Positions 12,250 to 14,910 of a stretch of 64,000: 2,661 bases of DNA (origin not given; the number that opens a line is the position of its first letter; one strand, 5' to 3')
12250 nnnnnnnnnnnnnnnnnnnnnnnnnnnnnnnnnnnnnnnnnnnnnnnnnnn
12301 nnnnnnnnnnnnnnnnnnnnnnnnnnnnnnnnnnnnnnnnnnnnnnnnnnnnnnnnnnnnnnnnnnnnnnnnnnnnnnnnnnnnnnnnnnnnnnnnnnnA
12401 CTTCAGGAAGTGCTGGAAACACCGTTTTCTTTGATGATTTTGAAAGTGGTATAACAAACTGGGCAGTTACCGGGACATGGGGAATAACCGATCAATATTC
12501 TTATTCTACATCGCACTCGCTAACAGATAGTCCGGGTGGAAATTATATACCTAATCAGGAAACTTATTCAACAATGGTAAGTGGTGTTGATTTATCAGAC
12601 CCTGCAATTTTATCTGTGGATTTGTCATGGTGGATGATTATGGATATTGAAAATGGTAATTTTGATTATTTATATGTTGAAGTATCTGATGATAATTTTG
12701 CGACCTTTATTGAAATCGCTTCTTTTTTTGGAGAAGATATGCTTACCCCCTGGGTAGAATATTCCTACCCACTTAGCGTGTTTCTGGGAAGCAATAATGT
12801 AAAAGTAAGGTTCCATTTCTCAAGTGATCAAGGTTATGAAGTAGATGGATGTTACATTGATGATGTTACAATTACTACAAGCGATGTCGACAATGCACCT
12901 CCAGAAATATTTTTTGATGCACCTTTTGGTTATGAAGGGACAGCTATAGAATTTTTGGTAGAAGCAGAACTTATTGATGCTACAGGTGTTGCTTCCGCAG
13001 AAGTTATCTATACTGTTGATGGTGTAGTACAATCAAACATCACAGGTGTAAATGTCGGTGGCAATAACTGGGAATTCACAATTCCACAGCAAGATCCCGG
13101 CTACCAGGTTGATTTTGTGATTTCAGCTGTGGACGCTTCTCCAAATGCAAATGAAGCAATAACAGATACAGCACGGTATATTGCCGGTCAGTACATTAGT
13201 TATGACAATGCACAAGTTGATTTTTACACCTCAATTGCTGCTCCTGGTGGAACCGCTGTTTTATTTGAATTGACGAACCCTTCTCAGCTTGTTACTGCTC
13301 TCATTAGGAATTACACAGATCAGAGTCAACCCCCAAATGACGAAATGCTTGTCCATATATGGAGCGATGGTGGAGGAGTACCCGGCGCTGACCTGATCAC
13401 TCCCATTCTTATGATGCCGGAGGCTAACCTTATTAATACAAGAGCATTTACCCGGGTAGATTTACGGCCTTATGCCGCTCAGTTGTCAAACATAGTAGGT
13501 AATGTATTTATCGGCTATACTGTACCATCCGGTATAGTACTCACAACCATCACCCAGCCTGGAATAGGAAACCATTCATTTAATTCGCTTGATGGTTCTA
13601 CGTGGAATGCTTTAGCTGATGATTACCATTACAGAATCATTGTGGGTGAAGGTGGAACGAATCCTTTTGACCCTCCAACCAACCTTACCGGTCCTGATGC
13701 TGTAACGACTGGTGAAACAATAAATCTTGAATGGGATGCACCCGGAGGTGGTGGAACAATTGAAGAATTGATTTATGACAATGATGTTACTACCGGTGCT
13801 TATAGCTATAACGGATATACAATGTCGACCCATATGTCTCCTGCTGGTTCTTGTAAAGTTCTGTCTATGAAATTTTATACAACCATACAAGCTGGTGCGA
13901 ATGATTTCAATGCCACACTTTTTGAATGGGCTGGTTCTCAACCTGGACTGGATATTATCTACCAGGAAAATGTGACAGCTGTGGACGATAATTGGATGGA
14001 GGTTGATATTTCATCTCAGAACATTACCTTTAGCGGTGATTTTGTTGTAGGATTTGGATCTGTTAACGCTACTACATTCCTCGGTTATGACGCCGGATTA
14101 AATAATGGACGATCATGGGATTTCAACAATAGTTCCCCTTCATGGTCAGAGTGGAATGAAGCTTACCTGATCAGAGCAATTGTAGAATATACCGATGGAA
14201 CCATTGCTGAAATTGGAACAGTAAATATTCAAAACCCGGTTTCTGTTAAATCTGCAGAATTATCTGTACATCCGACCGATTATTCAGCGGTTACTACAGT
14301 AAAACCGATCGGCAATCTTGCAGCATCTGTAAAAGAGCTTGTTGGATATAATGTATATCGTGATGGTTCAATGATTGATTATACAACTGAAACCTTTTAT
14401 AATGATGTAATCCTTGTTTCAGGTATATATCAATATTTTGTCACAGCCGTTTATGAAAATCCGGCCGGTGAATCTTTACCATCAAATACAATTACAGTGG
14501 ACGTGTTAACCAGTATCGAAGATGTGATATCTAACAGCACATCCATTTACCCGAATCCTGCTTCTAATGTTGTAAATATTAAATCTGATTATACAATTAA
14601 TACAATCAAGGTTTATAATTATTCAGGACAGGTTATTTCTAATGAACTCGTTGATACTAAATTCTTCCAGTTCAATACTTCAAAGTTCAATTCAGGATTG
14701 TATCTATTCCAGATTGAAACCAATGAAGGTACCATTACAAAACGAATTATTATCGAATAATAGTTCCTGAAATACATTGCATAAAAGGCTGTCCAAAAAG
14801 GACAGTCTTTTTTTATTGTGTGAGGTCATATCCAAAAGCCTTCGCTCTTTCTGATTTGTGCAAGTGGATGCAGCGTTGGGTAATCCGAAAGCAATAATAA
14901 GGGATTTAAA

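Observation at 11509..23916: Tandem array of three giant modular T9SS cargo genes in which the middle gene is a chimera of its two neighbours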

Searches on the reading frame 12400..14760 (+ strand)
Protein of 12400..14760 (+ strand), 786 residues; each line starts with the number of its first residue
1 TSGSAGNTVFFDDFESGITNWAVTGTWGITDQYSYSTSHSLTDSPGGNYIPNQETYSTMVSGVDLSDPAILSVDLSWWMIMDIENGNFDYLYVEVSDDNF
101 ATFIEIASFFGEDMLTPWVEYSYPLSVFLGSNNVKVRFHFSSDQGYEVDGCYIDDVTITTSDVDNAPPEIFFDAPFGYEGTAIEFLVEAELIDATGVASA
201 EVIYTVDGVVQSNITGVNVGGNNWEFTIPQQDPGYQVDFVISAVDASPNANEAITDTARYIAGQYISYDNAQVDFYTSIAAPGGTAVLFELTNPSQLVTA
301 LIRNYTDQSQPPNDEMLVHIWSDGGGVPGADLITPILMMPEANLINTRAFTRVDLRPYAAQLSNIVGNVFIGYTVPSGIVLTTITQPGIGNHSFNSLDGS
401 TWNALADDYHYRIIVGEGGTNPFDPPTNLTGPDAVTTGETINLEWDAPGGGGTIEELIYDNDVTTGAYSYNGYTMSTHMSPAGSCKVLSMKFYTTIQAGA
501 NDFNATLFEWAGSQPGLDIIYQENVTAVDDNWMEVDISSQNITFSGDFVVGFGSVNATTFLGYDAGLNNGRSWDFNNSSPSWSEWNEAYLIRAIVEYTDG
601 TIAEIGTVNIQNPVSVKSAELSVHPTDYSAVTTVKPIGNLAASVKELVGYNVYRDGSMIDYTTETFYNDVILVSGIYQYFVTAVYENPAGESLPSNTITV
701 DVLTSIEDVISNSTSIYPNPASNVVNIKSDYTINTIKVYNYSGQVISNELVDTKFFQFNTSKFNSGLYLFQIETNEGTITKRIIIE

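Call 60: find_homologous_proteins(query=window:12400-14760:+, max_evalue=1e-10)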
Query window:12400-14760:+ (786 aa): 241 proteins with E <= 1e-10 among 8000 candidates; the best 120 are listed.
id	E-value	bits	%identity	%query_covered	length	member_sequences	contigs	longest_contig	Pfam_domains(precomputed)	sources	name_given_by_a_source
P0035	0.0e+0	1767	100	100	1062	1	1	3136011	PF20773.6,PF18962.8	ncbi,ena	-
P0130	0.0e+0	1345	76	99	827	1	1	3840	PF20773.6,PF18962.8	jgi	jgi:hypothetical protein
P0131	0.0e+0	1230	70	99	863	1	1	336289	PF20773.6,PF18962.8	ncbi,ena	-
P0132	3.9e-242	824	79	53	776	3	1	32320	PF20773.6,PF18962.8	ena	-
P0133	5.1e-239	814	69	58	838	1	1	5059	PF20773.6,PF20009.5,PF18962.8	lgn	-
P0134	1.8e-227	776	96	46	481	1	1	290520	PF18962.8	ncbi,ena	-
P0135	9.0e-226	770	96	46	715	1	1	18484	PF18962.8,PF15902.13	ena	-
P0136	3.6e-224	765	69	62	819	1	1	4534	-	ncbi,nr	ncbi:MAG: hypothetical protein IMY70_06950, partial [Bacteroidetes bacterium]|nr:hypothetical protei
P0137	1.2e-213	730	70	50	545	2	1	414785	PF20773.6,PF18962.8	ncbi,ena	-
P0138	1.7e-210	720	71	52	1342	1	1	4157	PF20773.6,PF20009.5,PF18962.8,PF00082.28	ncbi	-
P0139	1.1e-198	681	74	50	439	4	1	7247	-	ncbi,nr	ncbi:MAG: immune inhibitor A [Bacteroidales bacterium]|nr:immune inhibitor A [Bacteroidales bacteriu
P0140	1.3e-183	631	67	50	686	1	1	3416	-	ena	-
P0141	6.6e-169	582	51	52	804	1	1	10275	PF20773.6,PF18962.8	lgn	-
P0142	1.1e-165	572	51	52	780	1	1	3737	PF20773.6,PF18962.8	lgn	-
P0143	2.4e-162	561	52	52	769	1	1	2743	PF20773.6,PF18962.8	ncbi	ncbi:MAG: T9SS type A sorting domain-containing protein, partial [Bacteroidota bacterium]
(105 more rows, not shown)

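Call 62: find_encoding_contigs(protein=P0135, flank=10000, max_places=3)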
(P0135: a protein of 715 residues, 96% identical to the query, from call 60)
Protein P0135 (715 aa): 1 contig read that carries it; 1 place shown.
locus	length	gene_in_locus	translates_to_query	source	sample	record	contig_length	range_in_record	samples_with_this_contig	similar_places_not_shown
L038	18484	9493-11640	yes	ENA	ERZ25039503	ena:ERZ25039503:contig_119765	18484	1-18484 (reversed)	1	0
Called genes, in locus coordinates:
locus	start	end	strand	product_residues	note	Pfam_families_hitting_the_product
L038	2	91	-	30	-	?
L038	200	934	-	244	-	-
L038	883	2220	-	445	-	-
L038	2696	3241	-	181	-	-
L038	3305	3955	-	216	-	-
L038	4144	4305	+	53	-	-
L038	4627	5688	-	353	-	-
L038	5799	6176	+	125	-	-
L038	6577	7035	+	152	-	-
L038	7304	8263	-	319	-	-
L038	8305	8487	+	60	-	-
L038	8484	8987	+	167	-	PF04055:Radical_SAM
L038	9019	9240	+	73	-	PF16199:Radical_SAM_C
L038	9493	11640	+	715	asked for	PF15902:Sortilin-Vps10 (faint), PF18962:Por_Secre_tail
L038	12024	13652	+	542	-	PF20009:GEVED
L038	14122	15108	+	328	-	PF00041:fn3 (weak)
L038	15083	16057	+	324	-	PF21959:DUF6923 (weak), PF14339:DUF4394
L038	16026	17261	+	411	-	PF07705:CARDB (weak), PF20009:GEVED, PF18962:Por_Secre_tail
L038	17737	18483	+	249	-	?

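Call 63: find_encoding_contigs(protein=P0134, flank=10000, max_places=3)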
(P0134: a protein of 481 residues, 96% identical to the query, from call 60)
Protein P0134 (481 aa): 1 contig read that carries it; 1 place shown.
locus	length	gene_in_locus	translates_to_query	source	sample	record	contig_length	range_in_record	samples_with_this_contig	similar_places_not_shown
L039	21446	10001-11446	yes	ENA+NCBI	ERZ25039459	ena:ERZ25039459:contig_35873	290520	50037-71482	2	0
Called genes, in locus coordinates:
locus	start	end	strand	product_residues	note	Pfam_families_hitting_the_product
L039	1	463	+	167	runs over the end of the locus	-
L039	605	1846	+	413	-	PF12704:MacB_PCD, PF02687:FtsX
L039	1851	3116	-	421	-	PF01306:LacY_symp (weak), PF12832:MFS_1_like, PF07690:MFS_1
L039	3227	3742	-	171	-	PF14060:DUF4252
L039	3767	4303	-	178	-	PF14060:DUF4252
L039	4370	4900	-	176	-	PF14060:DUF4252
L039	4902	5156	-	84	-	-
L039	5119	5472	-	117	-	-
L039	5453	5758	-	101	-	PF07638:Sigma70_ECF (weak), PF08281:Sigma70_r4_2, PF04545:Sigma70_r4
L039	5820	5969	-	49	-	PF04542:Sigma70_r2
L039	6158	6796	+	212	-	PF07690:MFS_1, PF00854:PTR2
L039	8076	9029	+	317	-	PF04055:Radical_SAM, PF16199:Radical_SAM_C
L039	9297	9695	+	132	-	-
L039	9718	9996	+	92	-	-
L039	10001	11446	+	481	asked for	PF18962:Por_Secre_tail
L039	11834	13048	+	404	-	-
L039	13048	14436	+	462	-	PF20009:GEVED, PF00041:fn3 (faint), PF18370:RGI_lyase (faint)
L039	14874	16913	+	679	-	PF14339:DUF4394 (weak), PF07705:CARDB (weak), PF20009:GEVED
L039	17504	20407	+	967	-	PF14339:DUF4394 (weak), PF07705:CARDB (weak), PF20009:GEVED, PF18962:Por_Secre_tail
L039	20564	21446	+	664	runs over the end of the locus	PF00133:tRNA-synt_1, PF09334:tRNA-synt_1g (weak)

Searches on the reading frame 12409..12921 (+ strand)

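Call 27: search_protein_families(library=pfam, proteins=[window:12409-12921:+], max_evalue=1)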
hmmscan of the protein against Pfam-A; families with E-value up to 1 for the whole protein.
seq(171 aa): 1 family
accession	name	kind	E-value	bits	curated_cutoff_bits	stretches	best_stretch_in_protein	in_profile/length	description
PF20773.4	InhA-like_MAM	-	2.3e-08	34.2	26.9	1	55-157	52-164/191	Immune inhibitor A-like, MAM domain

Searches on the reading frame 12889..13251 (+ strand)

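Call 27: search_protein_families(library=pfam, proteins=[window:12889-13251:+], max_evalue=1)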
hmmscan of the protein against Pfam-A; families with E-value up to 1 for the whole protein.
seq(121 aa): 2 families
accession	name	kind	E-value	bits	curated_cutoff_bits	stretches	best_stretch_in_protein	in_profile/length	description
PF22184.2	CBM_56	-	0.0025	18.5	27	1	36-76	23-62/75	Carbohydrate binding module family 56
PF03338.20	Pox_J1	-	0.3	11.4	27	1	69-100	100-131/145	Poxvirus J1 protein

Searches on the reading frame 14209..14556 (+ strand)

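Call 27: search_protein_families(library=pfam, proteins=[window:14209-14556:+], max_evalue=1)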
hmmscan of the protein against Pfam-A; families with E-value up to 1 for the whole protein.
seq(116 aa): 1 family
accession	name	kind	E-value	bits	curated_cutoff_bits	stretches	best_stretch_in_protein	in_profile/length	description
PF18370.7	RGI_lyase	-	0.052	14.3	27.8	1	42-84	30-74/86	Rhamnogalacturonan I lyases beta-sheet domain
